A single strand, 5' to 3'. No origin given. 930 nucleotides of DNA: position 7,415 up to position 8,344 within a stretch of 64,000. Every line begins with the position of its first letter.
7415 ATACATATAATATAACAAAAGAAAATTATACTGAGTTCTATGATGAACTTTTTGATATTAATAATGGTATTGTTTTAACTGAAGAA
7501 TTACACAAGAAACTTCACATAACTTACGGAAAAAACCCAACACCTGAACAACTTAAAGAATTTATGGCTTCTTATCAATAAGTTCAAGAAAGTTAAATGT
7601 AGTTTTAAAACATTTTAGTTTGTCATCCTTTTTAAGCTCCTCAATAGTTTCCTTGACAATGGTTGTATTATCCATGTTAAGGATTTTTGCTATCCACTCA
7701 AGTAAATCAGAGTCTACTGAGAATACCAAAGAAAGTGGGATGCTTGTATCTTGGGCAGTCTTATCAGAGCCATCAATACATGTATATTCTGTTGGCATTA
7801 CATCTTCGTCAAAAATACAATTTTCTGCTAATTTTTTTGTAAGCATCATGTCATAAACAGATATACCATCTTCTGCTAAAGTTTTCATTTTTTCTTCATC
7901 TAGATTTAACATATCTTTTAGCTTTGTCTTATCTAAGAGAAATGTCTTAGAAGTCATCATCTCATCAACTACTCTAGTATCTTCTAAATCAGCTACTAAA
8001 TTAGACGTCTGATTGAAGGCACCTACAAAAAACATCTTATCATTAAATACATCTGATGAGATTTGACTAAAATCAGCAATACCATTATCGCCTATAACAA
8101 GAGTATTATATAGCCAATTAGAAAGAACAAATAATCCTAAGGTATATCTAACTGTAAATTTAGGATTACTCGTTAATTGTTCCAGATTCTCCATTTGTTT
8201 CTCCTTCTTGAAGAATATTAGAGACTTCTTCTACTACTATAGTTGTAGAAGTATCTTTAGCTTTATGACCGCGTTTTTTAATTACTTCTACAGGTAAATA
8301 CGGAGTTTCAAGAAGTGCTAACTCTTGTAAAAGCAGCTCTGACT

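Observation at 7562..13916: Seven-gene overlapping operon of unknown function, including an 802-aa protein, a Pol-β-type NTase-like gene and a possible NYN nuclease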

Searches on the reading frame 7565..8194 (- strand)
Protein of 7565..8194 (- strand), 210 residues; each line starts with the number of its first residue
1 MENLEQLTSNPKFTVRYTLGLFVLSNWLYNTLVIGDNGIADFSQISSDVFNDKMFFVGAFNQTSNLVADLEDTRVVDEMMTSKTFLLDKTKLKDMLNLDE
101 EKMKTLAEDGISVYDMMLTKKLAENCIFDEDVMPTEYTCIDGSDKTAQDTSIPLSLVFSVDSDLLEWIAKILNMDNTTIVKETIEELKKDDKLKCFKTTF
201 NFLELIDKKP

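Call 4: search_protein_families(library=pfam, proteins=[window:7565-8194:-], max_evalue=1)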
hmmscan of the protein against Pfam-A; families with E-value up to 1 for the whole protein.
window:7565-8194:- (210 aa): 0 families

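Call 5: search_protein_families(library=phrogs, proteins=[window:7565-8194:-], max_evalue=0.01)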
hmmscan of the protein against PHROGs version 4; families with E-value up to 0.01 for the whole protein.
window:7565-8194:- (210 aa): 0 families

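Call 51: search_protein_families(library=padloc, proteins=[window:7565-8194:-], max_evalue=0.1)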
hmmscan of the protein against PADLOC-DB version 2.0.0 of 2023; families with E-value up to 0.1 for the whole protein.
window:7565-8194:- (210 aa): 0 families

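Call 52: search_protein_families(library=ncbifam, proteins=[window:7565-8194:-], max_evalue=0.1)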
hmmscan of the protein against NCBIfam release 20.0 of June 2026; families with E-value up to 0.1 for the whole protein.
window:7565-8194:- (210 aa): 1 family
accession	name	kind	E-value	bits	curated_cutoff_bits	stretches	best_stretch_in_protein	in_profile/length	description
NF010568.0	PRK13961.1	equivalog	0.028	13.6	251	1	78-123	7-52/297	phosphoribosylaminoimidazolesuccinocarboxamide synthase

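Call 63: search_solved_structures(query=A8, max_evalue=10, show_alignments=1)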
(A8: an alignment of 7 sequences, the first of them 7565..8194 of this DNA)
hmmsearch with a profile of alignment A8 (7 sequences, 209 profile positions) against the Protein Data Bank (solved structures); distinct sequences matched with E-value up to 10: 3.
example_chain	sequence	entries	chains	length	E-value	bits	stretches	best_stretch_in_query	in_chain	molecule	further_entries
8hhg_B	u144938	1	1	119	0.37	13.6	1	8-72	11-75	Cell division protein FtsB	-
8hhh_B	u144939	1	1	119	0.48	13.2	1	8-57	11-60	Cell division protein FtsB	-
8hhf_B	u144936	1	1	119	0.87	12.3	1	8-53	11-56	Cell division protein FtsB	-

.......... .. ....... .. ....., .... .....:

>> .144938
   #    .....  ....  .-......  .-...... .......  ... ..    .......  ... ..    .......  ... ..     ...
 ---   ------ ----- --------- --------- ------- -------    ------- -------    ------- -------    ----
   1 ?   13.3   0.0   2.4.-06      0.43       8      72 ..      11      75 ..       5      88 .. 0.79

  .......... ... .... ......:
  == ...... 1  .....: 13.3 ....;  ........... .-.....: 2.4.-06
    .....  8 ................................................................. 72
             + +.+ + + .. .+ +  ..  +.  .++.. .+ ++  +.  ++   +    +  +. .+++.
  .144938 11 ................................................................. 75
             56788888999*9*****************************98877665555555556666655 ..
